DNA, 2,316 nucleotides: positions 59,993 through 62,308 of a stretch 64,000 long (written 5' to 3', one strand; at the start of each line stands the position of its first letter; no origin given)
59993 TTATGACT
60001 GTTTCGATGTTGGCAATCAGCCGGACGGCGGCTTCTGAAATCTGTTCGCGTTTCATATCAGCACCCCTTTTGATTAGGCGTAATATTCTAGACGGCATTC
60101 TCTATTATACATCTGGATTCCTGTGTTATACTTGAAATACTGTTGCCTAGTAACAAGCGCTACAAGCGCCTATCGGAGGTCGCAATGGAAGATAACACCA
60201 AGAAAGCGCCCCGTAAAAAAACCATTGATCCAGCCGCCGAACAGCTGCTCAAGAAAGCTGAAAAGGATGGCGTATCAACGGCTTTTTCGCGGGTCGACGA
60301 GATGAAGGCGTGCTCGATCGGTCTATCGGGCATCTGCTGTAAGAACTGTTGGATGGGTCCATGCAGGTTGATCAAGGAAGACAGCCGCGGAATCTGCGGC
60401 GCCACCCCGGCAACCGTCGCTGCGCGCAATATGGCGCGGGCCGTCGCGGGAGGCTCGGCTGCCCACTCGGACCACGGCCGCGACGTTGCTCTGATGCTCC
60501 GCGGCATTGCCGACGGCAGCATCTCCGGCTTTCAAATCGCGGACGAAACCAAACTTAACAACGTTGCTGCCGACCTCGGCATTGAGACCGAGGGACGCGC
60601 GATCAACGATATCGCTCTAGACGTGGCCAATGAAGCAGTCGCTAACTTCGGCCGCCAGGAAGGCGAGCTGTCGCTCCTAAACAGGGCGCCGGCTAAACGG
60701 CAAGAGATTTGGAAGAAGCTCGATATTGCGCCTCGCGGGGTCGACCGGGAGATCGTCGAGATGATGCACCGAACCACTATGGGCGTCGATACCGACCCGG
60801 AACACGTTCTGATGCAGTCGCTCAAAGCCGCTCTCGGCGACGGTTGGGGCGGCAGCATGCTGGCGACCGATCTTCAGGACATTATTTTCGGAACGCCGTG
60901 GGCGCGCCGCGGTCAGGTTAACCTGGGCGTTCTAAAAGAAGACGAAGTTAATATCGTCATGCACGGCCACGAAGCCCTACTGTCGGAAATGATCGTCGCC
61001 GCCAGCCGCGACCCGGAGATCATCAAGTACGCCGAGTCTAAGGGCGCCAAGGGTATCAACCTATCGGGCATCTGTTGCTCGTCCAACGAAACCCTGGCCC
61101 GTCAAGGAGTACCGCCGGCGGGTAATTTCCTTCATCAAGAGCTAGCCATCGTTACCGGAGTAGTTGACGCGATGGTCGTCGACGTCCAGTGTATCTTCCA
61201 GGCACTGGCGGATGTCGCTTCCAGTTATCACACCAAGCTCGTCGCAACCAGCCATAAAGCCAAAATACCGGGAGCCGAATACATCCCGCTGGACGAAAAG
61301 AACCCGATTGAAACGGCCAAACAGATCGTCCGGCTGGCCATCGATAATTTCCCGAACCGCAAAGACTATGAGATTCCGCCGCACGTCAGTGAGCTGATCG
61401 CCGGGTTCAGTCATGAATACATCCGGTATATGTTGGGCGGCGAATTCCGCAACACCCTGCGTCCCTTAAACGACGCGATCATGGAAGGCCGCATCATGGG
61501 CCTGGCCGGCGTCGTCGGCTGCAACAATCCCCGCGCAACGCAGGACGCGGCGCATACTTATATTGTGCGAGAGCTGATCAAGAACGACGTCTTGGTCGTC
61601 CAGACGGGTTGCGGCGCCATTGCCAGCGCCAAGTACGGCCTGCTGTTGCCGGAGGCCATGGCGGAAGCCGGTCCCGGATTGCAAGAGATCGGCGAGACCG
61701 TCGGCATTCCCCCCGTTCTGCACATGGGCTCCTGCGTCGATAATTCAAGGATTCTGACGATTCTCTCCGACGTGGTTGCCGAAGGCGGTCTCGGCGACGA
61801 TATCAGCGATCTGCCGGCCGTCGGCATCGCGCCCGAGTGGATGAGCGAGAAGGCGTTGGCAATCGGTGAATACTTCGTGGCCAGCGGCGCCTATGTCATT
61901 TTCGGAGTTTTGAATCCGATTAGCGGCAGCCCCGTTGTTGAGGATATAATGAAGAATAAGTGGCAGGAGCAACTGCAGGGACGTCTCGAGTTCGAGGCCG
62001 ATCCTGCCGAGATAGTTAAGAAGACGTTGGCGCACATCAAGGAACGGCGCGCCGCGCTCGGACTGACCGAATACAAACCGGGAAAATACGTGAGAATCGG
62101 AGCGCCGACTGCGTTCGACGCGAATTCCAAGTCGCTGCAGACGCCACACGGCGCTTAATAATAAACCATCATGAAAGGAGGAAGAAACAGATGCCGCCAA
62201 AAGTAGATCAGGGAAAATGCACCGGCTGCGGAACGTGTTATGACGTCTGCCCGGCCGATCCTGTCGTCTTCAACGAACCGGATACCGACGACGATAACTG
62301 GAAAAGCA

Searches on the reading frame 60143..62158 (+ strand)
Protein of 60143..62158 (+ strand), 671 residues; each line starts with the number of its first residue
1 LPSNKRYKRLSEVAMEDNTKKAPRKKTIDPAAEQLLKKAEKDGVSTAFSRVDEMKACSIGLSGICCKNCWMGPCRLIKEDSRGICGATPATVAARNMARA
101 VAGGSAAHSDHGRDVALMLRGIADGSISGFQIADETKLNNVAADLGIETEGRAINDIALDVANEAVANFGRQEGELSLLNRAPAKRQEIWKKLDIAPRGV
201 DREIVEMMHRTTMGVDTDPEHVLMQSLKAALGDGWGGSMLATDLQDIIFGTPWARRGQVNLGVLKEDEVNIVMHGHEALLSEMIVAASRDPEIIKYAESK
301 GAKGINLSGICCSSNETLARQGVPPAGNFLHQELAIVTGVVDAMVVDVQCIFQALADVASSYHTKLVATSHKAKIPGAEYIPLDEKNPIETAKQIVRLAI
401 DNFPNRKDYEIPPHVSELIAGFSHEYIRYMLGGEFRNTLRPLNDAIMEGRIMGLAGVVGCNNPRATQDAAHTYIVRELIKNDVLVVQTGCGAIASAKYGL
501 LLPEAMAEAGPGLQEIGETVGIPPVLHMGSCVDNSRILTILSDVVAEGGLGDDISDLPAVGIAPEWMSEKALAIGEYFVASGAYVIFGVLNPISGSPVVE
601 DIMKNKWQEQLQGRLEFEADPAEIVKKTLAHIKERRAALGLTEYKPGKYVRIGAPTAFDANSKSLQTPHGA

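Call 35: search_protein_families(library=pfam, proteins=[window:60143-62158:+], max_evalue=0.00001)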
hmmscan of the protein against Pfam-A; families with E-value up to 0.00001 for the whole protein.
window:60143-62158:+ (671 aa): 1 family
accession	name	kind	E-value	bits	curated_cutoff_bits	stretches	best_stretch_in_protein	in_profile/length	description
PF03063.25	Prismane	-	5.9e-165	550.2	27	1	64-621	1-512/513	Prismane/CO dehydrogenase family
